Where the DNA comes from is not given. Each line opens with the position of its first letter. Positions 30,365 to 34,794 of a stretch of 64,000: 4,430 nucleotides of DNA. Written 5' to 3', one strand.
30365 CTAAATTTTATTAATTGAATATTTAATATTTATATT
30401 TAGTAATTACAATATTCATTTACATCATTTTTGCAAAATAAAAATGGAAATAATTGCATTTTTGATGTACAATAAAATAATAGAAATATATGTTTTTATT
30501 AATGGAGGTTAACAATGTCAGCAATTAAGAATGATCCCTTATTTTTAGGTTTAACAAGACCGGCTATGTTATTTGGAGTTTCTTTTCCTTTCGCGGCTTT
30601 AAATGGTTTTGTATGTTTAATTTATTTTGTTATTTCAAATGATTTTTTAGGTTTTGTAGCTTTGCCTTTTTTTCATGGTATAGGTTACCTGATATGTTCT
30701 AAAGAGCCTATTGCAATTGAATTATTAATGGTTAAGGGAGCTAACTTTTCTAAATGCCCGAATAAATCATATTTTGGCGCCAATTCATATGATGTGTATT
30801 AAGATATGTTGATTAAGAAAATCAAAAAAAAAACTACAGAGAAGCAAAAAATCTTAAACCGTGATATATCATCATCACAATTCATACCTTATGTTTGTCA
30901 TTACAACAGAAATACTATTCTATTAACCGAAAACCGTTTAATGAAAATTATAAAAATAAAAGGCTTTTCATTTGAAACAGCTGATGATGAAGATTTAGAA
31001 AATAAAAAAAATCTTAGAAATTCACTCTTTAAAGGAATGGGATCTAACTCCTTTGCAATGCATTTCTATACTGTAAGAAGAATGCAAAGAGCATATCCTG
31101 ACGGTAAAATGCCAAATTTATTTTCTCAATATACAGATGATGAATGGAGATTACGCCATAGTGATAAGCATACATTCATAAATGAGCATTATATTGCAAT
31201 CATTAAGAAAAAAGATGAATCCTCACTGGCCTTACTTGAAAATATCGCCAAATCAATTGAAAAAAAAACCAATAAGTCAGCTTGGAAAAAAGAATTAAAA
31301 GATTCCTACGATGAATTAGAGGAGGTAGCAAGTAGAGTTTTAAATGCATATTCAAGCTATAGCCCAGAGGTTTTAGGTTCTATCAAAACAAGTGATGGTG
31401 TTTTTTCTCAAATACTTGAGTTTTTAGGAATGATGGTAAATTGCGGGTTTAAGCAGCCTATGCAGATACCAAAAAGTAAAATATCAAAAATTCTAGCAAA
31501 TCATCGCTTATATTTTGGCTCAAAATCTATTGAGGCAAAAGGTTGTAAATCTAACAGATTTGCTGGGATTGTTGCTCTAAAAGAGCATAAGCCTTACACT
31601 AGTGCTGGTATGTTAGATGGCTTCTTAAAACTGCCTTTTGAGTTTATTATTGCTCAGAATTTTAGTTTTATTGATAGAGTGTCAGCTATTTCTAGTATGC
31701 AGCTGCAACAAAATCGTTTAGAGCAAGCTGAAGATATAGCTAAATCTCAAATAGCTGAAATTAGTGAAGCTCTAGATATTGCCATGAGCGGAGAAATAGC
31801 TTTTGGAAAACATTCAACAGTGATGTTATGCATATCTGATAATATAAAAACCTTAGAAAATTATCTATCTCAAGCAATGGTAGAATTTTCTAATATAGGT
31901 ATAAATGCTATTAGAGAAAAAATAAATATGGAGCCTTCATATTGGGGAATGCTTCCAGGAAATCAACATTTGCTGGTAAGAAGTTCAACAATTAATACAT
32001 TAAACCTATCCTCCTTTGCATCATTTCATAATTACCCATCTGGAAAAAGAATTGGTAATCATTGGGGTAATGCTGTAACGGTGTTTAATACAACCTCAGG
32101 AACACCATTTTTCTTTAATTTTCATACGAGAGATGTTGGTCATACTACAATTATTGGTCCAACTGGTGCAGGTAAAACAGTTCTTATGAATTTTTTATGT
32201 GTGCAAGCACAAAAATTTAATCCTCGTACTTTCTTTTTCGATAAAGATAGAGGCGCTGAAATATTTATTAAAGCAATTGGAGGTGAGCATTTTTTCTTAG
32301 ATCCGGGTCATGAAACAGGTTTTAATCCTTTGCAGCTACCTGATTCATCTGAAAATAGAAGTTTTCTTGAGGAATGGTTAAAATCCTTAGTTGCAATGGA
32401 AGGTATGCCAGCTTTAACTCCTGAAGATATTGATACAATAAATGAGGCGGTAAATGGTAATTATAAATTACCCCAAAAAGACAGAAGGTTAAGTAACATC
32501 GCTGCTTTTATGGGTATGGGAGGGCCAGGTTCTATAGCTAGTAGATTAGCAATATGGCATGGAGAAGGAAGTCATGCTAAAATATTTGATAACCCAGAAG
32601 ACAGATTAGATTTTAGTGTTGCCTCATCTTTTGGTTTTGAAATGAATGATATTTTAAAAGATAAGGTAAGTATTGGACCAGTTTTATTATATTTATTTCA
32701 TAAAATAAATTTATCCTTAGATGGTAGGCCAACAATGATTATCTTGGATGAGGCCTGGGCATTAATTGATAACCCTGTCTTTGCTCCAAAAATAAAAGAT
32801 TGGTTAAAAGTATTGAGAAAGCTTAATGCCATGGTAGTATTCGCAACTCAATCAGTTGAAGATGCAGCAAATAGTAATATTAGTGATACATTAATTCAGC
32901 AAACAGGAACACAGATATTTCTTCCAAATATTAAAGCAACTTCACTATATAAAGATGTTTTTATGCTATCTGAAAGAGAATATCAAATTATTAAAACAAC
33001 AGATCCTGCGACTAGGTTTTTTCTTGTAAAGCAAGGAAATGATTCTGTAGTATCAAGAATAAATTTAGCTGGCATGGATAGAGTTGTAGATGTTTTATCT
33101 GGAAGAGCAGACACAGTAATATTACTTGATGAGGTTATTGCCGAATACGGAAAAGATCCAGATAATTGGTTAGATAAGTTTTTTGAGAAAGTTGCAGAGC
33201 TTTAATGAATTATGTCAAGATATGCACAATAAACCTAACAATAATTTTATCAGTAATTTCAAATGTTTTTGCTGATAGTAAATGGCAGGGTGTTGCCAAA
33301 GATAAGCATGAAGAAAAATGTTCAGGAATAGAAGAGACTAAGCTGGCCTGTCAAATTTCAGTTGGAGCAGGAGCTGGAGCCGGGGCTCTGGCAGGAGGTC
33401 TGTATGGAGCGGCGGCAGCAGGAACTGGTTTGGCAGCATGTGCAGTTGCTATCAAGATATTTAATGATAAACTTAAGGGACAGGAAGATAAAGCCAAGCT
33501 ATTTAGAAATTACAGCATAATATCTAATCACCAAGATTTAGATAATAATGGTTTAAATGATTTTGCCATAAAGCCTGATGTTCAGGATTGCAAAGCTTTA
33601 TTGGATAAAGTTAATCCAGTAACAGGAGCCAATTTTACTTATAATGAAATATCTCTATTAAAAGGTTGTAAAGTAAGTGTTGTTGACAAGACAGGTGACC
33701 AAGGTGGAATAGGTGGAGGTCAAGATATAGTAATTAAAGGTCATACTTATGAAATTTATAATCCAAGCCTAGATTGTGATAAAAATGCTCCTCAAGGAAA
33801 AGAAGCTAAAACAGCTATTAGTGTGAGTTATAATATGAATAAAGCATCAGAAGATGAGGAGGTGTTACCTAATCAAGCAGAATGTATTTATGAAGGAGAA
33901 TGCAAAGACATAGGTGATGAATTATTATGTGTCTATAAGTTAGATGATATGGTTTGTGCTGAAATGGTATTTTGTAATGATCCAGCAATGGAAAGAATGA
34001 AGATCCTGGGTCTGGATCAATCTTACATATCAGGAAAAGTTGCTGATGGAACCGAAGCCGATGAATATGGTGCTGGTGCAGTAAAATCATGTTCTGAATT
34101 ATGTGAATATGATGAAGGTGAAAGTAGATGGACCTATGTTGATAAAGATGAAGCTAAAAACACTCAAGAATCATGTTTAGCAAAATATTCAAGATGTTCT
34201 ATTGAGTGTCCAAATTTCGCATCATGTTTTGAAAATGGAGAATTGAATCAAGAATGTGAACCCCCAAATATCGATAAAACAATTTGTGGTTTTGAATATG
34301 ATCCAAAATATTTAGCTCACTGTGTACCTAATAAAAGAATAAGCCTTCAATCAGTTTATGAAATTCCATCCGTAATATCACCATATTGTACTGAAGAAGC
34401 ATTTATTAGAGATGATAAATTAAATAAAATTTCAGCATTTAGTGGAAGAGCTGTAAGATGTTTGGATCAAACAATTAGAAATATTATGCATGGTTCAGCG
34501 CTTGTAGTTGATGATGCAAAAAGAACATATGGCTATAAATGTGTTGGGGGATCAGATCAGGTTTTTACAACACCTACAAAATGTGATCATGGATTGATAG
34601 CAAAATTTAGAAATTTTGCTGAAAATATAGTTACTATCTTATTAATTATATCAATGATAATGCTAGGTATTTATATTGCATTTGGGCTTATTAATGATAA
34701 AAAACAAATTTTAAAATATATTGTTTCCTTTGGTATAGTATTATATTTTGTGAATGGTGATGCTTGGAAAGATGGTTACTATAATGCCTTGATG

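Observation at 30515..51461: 21-kb translationally coupled rvh-type T4SS block: virB3-virB4 plus five tandem virB6 paralogs totalling ~6100 codons, in two N-terminal classes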

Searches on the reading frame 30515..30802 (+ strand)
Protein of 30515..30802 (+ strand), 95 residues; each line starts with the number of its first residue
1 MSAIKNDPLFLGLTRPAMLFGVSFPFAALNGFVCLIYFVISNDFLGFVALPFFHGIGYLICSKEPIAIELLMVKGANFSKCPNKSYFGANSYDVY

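Call 3: search_protein_families(library=pfam, proteins=[window:30515-30802:+], max_evalue=0.01)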
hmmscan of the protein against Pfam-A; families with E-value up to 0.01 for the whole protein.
window:30515-30802:+ (95 aa): 1 family
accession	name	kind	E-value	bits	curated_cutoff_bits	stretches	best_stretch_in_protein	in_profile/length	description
PF05101.18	VirB3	-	1.4e-21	77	23.9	1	6-88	2-84/84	Type IV secretory pathway, VirB3-like protein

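Call 4: search_protein_families(library=ncbifam, proteins=[window:30515-30802:+], max_evalue=0.01)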
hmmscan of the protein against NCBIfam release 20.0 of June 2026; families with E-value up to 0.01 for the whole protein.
window:30515-30802:+ (95 aa): 2 families
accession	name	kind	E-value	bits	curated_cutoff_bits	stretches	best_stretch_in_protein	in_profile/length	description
NF010474.0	PRK13899.1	equivalog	9.6e-35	119.1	74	1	3-94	4-96/97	type IV secretion system protein VirB3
NF010428.0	PRK13854.1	equivalog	6.5e-05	22.9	90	1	4-61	5-63/108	type IV secretion system protein VirB3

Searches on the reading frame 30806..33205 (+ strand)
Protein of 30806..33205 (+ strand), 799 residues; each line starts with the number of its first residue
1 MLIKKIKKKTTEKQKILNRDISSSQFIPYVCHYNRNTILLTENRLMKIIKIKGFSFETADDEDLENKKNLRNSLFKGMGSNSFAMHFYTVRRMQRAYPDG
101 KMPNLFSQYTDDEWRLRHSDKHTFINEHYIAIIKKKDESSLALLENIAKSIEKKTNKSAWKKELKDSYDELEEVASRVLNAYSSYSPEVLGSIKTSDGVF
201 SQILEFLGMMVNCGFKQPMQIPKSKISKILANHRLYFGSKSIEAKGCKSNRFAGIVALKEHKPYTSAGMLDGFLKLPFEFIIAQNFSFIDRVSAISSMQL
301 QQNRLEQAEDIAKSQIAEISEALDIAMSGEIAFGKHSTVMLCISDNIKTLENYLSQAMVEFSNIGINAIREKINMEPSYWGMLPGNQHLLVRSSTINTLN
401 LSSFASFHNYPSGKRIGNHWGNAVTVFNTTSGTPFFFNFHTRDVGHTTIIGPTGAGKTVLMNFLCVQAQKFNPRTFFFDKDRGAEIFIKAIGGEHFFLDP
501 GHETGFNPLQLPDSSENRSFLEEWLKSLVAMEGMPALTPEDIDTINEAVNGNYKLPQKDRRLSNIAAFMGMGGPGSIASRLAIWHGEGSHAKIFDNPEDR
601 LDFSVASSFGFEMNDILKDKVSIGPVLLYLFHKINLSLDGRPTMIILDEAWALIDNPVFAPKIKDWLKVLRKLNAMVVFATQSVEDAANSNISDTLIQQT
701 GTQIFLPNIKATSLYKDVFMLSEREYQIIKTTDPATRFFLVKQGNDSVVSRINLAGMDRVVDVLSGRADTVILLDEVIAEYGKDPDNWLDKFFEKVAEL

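Call 3: search_protein_families(library=pfam, proteins=[window:30806-33205:+], max_evalue=0.01)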
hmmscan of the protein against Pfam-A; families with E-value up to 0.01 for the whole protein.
window:30806-33205:+ (799 aa): 6 families
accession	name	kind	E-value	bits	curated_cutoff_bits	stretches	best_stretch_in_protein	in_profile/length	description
PF03135.19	CagE_TrbE_VirB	-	8.2e-48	163.5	21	1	189-392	2-204/204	CagE, TrbE, VirB family, component of type IV transporter system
PF19044.6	P-loop_TraG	-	3.9e-12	46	25.8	1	597-729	203-342/413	TraG P-loop domain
PF12846.13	AAA_10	-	3.1e-09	36.8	27.5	1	445-521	22-90/362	AAA-like domain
PF13401.12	AAA_22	-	0.00015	22.5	27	0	445-479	6-40/130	AAA domain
PF10412.15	TrwB_AAD_bind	-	0.0079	15.6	20.5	0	441-480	12-51/387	Type IV secretion-system coupling protein DNA-binding domain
PF00005.33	ABC_tran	-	0.0092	17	25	0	445-469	12-36/137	ABC transporter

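Call 4: search_protein_families(library=ncbifam, proteins=[window:30806-33205:+], max_evalue=0.01)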
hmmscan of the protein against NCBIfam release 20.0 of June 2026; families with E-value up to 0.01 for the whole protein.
window:30806-33205:+ (799 aa): 15 families
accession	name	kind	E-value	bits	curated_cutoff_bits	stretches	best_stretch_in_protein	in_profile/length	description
NF010473.0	PRK13898.1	equivalog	0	1233.2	1050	1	5-798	3-800/801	type IV secretion system ATPase VirB4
TIGR00929.1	VirB4_CagE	subfamily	6.5e-253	841.5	643.1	1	20-795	5-791/792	VirB4 family type IV secretion/conjugal transfer ATPase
NF010427.0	PRK13853.1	equivalog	4e-134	448.3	957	1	21-797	10-785/789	type IV secretion system protein VirB4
NF010447.0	PRK13873.1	equivalog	3.3e-90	303.2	1020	2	312-783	308-781/815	conjugal transfer protein TrbE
NF010466.0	PRK13891.1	subfamily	2.6e-72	244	1322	1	14-789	34-838/852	conjugal transfer protein TrbE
NF010404.0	PRK13830.1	subfamily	1.2e-68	231.7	810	1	20-743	11-758/818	conjugal transfer protein TrbE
TIGR02746.1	TraC-F-type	equivalog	2.2e-21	75.5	567.05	1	312-760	295-767/800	type IV secretion system protein TraC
NF045975.1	VirB4_plasma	equivalog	3.9e-16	58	590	2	3-517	82-588/894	Mbov_0397 family ICE element conjugal transfer ATPase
NF041017.1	DNA_import_CedB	equivalog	1.8e-09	36.8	700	2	429-470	260-301/590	DNA import protein CedB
TIGR03744.1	traC_PFL_4706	equivalog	5.6e-08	31.1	520.6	1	639-690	730-781/892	conjugative transfer ATPase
TIGR03783.1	Bac_Flav_CT_G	subfamily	4.8e-07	28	261.55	1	594-717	615-742/829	TraG family conjugative transposon ATPase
NF045971.1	conju_CD1110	equivalog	4.3e-06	25.3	325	0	339-525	315-498/752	VirB4-like conjugal transfer ATPase, CD1110 family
TIGR03743.1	SXT_TraD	subfamily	0.0027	16.2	366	1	443-469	174-200/636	conjugative transfer system coupling protein TraD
TIGR04521.1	ECF_ATPase_2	equivalog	0.005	16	330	0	641-704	162-224/279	energy-coupling factor transporter ATPase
NF040840.2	tungstate_WtpC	equivalog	0.0071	15.7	440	0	439-465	21-47/347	tungstate ABC transporter ATP-binding protein WtpC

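Call 13: find_related_loci(query=window:30806-33205:+, collection=genome_contigs, flank=10000)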
Query window:30806-33205:+ (799 aa) in genome_contigs; peptide patterns used: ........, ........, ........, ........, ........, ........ (x = any residue, [..] = any of these).
598 stretches matched a pattern (row limit reached: there are more); 570 encode a relative of the query (tblastn E <= 1e-3); the best 80 are kept; 80 distinct loci.
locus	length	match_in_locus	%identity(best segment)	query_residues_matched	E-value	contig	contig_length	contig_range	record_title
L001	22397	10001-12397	94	1-799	0e+0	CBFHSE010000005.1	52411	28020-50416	MAG: Rickettsiales bacterium isolate AGTU_67_bin_13_permissive genome assembly, contig: AGTU_67_bin_13_permissive_c5, wh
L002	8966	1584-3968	74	5-799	0e+0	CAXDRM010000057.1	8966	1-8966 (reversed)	MAG TPA_asm: uncultured Rickettsiales bacterium isolate SRR5788144_binner23_Refined_1 genome assembly, contig: ERZ123006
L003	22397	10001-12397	69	1-799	0e+0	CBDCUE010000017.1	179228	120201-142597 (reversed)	MAG: Rickettsiales bacterium isolate a320c037-7236-44b6-9105-6019e1543298 genome assembly, contig: contig_17, whole geno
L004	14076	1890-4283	68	1-799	0e+0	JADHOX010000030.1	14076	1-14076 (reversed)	MAG: Rickettsiales bacterium isolate BS307-5m-G18 BS307-5m-C3282, whole genome shotgun sequence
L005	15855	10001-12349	60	13-796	0e+0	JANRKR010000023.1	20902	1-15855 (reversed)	MAG: Rickettsiales bacterium isolate bins.261 k141_1447226, whole genome shotgun sequence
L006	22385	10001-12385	58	5-796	0e+0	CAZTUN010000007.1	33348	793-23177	MAG TPA_asm: uncultured Rickettsiales bacterium isolate SRP342105_co1_302 genome assembly, contig: NODE_1674_length_3334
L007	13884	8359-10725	60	5-795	0e+0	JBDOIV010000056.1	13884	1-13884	MAG: Rickettsiales bacterium isolate ipaMAG-0929 ipaMAG-0929_c56, whole genome shotgun sequence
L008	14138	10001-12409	56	1-799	0e+0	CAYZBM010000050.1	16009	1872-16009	MAG TPA_asm: uncultured Rickettsiales bacterium isolate SRP286056_co2_571 genome assembly, contig: NODE_5753_length_1600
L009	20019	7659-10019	58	13-799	0e+0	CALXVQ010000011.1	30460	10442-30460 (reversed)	MAG: uncultured Rickettsiales bacterium isolate BRZ_AG__bin83 genome assembly, contig: BRZ_AG__NODE_2316_length_30460_co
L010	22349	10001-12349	61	13-796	0e+0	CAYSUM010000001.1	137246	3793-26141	MAG TPA_asm: uncultured Rhizobium sp. isolate SRP219642_co6_9 genome assembly, contig: NODE_39_length_137246_cov_157.772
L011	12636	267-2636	59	5-796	0e+0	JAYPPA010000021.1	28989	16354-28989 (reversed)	MAG: Rickettsia sp. isolate 139572_S173_metabat_bins_sens.tsv.101 NODE_1324_length_28989_cov_14.645262, whole genome sho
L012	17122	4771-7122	57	24-799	0e+0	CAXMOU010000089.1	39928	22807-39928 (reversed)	MAG: uncultured Rickettsiaceae bacterium isolate 07C-BC-St04_bin.13.orig genome assembly, contig: k141_1233059, whole ge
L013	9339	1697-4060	58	16-799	0e+0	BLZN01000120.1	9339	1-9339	Rickettsiales bacterium Sesoko1 DNA, sequence120, whole genome shotgun sequence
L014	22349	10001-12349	61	13-796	0e+0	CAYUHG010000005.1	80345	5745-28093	MAG TPA_asm: uncultured Rhizobium sp. isolate SRP219642_co8_395 genome assembly, contig: NODE_215_length_80345_cov_33.53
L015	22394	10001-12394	55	1-799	0e+0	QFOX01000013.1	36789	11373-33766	MAG: Azospirillum brasilense isolate S2_006_000_R2_60 S2_006_000_R2_scaffold_1155, whole genome shotgun sequence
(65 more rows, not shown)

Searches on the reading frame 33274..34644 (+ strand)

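Call 28: search_protein_families(library=pfam, proteins=[window:33274-34644:+], max_evalue=10)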
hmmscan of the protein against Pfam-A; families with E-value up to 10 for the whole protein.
seq(457 aa): 1 family
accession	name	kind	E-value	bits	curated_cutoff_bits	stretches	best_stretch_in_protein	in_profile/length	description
PF19764.4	DUF6251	-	2.7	8.2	26.5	1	27-60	54-87/126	Family of unknown function (DUF6251)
